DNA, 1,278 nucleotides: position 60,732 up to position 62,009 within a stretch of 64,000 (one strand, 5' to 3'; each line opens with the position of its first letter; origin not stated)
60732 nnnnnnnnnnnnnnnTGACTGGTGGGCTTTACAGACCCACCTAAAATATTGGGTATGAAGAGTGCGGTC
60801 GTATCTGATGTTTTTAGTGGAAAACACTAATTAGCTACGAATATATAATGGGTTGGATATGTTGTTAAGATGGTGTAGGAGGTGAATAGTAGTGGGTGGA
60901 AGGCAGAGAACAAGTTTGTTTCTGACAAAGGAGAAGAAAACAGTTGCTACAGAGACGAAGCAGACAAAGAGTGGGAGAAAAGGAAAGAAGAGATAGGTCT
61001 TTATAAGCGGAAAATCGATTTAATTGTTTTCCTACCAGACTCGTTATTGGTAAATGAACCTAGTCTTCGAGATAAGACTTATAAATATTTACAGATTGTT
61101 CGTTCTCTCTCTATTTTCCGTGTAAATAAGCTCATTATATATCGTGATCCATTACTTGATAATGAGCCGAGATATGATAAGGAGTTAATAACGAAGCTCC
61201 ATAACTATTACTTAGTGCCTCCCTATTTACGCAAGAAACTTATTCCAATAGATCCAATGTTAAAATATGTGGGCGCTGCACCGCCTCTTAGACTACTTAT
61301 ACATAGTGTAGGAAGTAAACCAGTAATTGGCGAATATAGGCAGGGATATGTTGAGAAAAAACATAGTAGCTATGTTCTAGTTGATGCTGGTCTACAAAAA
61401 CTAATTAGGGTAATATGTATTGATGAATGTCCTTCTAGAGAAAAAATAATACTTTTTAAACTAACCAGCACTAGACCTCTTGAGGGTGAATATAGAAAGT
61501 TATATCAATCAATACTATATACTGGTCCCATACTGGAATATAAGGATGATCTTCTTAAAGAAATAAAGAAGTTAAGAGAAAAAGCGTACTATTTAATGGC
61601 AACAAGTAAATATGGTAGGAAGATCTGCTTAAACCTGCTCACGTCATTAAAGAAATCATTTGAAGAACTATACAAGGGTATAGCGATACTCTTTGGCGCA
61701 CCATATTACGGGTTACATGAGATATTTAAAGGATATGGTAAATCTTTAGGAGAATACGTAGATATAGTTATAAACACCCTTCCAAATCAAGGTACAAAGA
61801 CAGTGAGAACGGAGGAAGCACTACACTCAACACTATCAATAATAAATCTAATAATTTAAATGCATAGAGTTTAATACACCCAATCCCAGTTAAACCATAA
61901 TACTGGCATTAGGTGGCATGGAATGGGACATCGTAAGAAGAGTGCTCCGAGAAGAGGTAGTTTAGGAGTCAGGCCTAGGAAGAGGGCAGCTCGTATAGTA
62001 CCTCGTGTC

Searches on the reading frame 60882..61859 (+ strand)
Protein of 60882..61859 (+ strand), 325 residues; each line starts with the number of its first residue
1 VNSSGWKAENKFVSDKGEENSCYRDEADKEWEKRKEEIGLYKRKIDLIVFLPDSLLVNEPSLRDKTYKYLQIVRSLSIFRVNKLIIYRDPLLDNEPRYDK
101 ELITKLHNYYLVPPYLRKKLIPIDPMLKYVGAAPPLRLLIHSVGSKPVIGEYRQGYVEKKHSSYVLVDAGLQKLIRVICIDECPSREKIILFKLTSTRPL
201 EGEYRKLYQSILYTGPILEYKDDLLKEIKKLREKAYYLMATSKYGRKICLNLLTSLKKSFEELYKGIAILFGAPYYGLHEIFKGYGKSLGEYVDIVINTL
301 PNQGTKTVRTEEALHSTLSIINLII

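Call 3: search_protein_families(library=pfam, proteins=[window:60882-61859:+], max_evalue=1)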
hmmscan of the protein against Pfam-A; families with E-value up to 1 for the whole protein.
window:60882-61859:+ (325 aa): 4 families
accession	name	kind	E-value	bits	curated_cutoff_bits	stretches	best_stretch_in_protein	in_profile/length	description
PF02598.22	Methyltrn_RNA_3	-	7.7e-39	134.4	27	1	48-319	3-300/302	Putative RNA methyltransferase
PF13774.12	Longin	-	0.02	15.2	26.2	1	235-266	34-65/84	Regulated-SNARE-like domain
PF21022.2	Rap-GAP_dimer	-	0.13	13.1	27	1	152-191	5-44/106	Rap/Ran-GAP protein dimerization domain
PF00588.24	SpoU_methylase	-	0.19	12.3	29.7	1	188-280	29-110/142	SpoU rRNA Methylase family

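Call 4: search_protein_families(library=ncbifam, proteins=[window:60882-61859:+], max_evalue=1)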
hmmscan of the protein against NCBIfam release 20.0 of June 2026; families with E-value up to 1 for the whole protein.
window:60882-61859:+ (325 aa): 0 families
